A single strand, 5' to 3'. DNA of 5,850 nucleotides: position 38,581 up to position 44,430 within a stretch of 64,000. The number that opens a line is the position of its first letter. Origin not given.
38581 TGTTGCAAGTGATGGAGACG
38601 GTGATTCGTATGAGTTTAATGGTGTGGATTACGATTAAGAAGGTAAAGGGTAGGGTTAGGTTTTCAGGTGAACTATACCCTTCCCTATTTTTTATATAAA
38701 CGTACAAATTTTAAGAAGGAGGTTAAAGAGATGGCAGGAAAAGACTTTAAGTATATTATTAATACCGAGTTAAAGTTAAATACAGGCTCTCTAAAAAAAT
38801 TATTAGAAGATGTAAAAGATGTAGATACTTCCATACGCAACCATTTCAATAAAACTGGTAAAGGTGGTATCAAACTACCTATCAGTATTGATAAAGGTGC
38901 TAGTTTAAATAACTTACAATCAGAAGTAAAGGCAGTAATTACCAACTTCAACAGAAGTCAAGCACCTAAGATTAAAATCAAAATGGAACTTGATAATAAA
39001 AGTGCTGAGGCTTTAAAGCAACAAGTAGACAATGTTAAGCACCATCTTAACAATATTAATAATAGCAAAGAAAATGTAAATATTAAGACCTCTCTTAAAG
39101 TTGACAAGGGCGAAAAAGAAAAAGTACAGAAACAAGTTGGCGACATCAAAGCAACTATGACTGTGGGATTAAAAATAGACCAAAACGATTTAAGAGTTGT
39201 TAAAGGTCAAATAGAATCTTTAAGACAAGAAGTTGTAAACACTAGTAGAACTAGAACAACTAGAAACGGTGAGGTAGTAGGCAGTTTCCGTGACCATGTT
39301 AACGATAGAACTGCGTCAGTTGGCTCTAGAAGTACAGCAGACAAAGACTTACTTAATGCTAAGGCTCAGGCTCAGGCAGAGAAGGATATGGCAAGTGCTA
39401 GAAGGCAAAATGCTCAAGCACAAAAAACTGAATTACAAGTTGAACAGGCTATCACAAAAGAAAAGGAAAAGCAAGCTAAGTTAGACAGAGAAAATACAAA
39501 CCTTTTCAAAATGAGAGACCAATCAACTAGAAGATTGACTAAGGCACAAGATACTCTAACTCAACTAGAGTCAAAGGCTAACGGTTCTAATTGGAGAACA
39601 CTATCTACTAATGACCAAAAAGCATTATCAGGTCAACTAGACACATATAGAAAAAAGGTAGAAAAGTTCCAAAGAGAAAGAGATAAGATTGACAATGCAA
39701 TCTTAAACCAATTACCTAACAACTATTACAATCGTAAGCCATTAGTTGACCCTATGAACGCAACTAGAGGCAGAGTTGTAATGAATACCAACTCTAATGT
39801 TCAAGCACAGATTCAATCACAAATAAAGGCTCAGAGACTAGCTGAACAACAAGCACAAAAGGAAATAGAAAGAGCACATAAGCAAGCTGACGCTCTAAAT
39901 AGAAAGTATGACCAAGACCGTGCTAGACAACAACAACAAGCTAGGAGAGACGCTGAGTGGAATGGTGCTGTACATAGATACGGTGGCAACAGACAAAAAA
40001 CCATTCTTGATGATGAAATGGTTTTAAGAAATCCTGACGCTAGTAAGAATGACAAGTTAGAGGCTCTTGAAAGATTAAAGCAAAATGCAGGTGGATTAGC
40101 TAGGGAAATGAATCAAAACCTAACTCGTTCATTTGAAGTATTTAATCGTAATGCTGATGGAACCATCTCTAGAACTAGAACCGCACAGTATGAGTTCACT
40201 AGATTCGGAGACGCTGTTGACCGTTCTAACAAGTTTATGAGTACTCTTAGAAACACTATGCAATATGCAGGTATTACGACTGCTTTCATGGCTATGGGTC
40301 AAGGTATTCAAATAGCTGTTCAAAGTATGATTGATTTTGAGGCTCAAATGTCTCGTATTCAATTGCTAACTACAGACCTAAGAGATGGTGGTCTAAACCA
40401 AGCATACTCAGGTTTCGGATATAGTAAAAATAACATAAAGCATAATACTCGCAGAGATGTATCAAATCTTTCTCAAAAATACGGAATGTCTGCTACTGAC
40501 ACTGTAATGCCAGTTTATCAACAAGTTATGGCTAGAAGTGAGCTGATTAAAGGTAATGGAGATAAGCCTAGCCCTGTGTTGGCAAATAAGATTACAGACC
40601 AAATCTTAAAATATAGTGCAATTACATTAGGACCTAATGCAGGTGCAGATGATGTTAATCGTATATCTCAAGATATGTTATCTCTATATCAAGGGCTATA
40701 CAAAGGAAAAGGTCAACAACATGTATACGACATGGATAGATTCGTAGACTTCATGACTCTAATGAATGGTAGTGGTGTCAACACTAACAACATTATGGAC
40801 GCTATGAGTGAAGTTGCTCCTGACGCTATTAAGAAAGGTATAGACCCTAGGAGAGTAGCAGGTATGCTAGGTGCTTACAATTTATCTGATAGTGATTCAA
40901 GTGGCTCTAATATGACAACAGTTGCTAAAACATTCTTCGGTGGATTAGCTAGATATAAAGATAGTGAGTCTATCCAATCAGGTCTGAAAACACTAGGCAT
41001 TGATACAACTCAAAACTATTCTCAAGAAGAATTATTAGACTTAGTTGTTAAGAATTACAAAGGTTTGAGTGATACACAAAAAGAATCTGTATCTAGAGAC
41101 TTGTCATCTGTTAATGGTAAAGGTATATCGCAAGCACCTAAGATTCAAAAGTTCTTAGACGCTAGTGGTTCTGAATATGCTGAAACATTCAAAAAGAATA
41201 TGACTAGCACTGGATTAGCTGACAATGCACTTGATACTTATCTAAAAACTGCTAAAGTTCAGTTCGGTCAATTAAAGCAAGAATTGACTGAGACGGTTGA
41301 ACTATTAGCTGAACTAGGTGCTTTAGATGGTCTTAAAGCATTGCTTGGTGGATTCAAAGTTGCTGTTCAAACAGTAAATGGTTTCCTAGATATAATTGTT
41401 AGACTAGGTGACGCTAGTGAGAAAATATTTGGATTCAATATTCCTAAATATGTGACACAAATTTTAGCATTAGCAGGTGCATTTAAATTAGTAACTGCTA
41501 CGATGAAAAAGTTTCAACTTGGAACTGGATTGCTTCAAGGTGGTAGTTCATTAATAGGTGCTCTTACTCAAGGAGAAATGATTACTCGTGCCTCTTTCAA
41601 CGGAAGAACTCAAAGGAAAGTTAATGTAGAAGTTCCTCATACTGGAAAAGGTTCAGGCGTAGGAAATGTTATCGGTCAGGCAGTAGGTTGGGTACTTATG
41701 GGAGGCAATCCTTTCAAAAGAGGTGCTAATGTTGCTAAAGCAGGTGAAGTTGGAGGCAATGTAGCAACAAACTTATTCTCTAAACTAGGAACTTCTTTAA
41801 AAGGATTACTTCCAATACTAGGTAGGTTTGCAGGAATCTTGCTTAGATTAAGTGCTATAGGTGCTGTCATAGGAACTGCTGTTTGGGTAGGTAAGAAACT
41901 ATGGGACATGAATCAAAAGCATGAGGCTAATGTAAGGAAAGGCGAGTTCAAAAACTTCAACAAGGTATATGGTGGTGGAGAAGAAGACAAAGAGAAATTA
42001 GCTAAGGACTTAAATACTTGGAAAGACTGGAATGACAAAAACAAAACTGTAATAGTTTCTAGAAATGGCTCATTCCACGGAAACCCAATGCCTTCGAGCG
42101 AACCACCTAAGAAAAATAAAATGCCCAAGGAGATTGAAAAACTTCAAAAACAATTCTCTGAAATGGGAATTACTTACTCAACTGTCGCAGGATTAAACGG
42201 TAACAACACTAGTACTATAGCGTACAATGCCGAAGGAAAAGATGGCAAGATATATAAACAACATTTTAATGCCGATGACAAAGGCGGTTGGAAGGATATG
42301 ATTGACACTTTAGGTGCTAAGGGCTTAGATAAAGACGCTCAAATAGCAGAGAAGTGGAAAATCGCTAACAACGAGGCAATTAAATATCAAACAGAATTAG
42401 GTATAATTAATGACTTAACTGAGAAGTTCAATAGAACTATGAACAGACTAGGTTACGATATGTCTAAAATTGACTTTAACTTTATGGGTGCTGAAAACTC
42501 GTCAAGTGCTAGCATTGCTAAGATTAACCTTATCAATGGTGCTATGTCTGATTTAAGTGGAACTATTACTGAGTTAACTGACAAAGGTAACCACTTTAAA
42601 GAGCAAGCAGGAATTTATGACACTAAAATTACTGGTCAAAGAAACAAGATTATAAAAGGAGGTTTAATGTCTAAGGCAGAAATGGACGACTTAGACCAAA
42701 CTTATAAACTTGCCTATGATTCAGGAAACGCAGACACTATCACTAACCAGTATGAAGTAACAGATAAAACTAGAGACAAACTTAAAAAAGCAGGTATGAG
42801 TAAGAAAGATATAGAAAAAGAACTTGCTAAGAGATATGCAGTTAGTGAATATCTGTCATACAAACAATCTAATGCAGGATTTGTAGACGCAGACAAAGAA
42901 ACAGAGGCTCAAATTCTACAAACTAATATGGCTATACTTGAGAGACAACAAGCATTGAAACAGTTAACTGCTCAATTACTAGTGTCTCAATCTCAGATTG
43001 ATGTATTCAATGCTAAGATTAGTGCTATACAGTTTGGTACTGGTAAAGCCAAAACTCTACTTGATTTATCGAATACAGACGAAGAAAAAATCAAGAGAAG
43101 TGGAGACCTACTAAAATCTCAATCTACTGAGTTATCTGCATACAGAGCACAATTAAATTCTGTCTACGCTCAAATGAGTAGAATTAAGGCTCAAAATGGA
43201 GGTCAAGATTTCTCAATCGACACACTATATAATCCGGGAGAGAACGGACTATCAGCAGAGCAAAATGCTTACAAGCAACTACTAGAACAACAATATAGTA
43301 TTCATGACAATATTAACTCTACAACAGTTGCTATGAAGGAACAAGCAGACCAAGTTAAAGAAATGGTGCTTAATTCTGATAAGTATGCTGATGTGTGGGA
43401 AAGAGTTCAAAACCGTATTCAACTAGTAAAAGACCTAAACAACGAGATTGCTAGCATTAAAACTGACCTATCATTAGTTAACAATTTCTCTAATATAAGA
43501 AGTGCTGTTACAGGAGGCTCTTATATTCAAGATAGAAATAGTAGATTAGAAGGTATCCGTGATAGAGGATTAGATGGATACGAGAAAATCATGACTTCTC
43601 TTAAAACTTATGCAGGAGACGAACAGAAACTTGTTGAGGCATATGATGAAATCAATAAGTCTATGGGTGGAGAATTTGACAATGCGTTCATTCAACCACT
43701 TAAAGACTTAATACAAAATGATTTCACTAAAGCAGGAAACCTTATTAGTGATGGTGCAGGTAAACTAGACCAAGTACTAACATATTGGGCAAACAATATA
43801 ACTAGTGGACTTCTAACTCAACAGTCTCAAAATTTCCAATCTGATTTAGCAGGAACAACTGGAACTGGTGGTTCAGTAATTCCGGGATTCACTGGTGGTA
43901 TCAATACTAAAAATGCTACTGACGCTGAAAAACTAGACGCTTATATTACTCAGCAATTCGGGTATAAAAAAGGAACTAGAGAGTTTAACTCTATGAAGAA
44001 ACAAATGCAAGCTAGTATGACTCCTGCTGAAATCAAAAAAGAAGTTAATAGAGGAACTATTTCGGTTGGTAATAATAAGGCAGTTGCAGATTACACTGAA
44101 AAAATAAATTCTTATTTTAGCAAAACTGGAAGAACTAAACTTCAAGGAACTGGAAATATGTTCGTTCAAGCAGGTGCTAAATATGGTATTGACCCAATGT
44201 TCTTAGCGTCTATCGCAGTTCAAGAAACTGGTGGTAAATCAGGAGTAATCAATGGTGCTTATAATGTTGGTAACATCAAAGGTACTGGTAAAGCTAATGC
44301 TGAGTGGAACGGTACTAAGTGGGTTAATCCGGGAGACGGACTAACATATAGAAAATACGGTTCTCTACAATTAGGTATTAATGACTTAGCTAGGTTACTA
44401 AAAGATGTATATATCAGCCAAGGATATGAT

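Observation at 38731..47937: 3,068-aa tape measure with four cell-wall-active modules implies a ~450-nm tail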

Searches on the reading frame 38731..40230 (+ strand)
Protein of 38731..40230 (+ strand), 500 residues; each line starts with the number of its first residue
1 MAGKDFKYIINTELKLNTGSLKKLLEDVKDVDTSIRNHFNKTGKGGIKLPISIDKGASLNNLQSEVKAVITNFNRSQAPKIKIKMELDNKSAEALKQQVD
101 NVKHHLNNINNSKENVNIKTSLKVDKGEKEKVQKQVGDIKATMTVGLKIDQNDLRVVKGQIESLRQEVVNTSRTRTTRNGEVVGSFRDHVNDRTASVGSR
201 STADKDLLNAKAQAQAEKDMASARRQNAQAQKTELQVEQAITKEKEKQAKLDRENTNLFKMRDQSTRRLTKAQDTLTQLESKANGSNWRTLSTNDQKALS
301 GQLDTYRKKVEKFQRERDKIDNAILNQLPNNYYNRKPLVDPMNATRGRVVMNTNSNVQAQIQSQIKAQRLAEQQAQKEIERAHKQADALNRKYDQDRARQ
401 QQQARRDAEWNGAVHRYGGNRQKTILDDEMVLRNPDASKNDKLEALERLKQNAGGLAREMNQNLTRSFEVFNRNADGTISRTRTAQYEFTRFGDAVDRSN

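Call 17: search_protein_families(library=pfam, proteins=[window:38731-40230:+], max_evalue=5)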
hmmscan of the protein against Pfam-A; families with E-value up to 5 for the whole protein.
window:38731-40230:+ (500 aa): 1 family
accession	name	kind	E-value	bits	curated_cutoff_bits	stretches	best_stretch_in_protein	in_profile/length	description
PF21585.2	A-ATP_synth_H_N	-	0.018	15.5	27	1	365-387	9-31/46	Archaeal A-ATP synthase, subunit H, N-terminal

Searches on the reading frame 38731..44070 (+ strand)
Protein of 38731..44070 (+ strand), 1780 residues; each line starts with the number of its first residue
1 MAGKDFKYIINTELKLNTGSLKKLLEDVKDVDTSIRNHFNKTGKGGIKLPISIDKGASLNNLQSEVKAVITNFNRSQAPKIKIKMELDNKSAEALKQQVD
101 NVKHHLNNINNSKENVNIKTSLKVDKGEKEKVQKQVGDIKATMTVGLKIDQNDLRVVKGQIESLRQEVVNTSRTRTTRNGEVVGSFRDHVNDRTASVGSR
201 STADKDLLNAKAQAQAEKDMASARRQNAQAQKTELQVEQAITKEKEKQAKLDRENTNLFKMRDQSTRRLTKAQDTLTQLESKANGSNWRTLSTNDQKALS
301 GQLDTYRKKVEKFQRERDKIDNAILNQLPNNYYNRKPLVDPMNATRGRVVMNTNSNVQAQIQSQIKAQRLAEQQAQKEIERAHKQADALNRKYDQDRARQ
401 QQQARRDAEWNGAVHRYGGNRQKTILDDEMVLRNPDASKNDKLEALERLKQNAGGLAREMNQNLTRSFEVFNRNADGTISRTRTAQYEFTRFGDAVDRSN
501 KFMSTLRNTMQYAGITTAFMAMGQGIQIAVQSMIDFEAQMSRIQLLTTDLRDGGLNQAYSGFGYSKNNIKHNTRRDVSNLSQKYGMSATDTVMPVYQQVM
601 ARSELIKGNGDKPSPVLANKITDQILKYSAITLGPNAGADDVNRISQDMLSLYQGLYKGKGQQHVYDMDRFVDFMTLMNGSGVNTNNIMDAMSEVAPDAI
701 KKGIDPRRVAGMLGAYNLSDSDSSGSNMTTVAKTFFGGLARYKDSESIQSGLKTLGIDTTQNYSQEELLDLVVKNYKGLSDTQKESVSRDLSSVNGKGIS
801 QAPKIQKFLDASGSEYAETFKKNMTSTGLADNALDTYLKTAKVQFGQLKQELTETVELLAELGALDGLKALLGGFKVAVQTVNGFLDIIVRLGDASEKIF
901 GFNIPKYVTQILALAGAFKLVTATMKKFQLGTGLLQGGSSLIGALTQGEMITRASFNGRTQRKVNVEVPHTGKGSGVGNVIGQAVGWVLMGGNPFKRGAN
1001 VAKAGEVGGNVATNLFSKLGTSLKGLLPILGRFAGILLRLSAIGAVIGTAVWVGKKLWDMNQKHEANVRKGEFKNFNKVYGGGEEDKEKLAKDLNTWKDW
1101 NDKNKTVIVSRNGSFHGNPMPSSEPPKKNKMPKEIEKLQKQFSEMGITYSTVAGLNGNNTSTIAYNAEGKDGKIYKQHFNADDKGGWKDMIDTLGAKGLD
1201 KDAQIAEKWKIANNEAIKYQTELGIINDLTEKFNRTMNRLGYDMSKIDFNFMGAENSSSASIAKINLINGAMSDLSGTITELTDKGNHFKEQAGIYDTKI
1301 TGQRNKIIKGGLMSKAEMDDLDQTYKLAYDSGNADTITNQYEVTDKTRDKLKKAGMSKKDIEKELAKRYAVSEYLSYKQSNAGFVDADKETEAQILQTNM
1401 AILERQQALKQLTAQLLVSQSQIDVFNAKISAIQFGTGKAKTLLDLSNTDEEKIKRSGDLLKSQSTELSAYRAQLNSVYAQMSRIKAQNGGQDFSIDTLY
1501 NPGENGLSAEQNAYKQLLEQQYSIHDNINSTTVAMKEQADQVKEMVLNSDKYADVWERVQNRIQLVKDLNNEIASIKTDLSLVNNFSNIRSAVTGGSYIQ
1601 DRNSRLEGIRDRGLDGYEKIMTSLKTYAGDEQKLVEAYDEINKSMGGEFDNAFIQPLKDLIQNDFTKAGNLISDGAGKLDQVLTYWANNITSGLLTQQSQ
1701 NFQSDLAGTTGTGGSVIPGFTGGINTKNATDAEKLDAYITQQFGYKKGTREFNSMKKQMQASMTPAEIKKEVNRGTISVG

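Call 11: search_dna_similar(query=window:38731-44070:+, collection=phages, mode=protein, max_rows=30)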
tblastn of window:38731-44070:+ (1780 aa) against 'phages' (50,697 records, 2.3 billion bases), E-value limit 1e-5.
No match.

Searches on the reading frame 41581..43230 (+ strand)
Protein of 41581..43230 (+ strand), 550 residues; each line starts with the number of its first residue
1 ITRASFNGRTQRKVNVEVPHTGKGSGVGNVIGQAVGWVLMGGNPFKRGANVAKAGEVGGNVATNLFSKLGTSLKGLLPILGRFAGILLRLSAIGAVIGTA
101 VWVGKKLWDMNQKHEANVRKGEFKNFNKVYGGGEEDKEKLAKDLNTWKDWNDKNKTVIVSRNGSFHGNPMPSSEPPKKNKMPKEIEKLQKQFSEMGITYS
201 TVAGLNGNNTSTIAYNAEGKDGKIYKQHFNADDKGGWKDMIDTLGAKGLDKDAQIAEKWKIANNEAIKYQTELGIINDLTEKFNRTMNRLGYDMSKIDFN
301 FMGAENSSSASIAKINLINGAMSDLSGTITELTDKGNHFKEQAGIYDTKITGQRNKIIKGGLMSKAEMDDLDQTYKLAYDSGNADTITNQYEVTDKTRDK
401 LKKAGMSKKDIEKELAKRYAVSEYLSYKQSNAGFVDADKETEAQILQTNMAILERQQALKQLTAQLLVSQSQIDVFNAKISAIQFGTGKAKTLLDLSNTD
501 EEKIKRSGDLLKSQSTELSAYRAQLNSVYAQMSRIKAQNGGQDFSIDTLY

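Call 17: search_protein_families(library=pfam, proteins=[window:41581-43230:+], max_evalue=5)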
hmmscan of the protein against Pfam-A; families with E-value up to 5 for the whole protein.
window:41581-43230:+ (550 aa): 4 families
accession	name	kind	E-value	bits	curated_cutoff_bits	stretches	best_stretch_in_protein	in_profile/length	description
PF06412.16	TraD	-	0.044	14.1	22.3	1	352-373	7-28/62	Conjugal transfer protein TraD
PF14535.12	AMP-binding_C_2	-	0.2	12.4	25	1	367-422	15-71/96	AMP-binding enzyme C-terminal domain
PF21811.2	RdfA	-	0.39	10.9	27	1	362-474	48-160/195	Rod-determining factor A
PF05511.16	ATP-synt_F6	-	0.72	10.7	27.9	0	421-456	47-81/97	Mitochondrial ATP synthase coupling factor 6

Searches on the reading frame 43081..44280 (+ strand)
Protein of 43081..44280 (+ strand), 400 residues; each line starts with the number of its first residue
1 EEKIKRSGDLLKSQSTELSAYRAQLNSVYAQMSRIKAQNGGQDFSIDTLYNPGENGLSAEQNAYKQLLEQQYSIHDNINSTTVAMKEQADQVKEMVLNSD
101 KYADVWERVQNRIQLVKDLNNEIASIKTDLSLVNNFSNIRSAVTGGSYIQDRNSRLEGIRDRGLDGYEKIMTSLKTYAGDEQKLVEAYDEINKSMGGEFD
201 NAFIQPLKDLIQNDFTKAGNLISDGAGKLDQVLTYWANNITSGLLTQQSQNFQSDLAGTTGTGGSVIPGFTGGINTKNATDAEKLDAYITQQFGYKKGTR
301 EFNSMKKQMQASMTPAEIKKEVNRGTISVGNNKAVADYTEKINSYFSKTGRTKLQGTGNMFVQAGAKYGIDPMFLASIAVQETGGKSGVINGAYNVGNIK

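Call 17: search_protein_families(library=pfam, proteins=[window:43081-44280:+], max_evalue=5)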
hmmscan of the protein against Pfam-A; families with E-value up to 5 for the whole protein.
window:43081-44280:+ (400 aa): 10 families
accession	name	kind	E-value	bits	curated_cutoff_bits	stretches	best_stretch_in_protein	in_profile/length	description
PF13406.11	SLT_2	-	0.0053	16.5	24.3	1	306-383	20-99/292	Transglycosylase SLT domain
PF25655.1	Phi6_P8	-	0.0088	16.6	27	1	61-134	55-127/143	Phi6 bacteriophage P8 capsid protein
PF01464.25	SLT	-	0.018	15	21.3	1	360-397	2-39/117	Transglycosylase SLT domain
PF16424.10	DUF5021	-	0.031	14.9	25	1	158-200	10-52/157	Domain of unknown function (DUF5021)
PF11568.13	Med29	-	0.078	13.7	25.2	1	35-114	26-96/139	Mediator complex subunit 29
PF08972.17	DUF1902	-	0.13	12.9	22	1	88-135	18-65/74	Domain of unknown function (DUF1902)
PF05565.16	Sipho_Gp157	-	0.32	11.4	28.6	1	299-347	74-126/162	Siphovirus Gp157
PF01832.25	Glucosaminidase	-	0.72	11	30.2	1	359-400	2-44/123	Mannosyl-glycoprotein endo-beta-N-acetylglucosaminidase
PF10157.14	BORCS6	-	1.8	9.2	35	1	75-131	42-98/101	BLOC-1-related complex sub-unit 6 C-terminal helix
PF07303.18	Occludin_ELL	-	2.8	9.2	31.2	1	60-125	9-77/101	Occludin homology domain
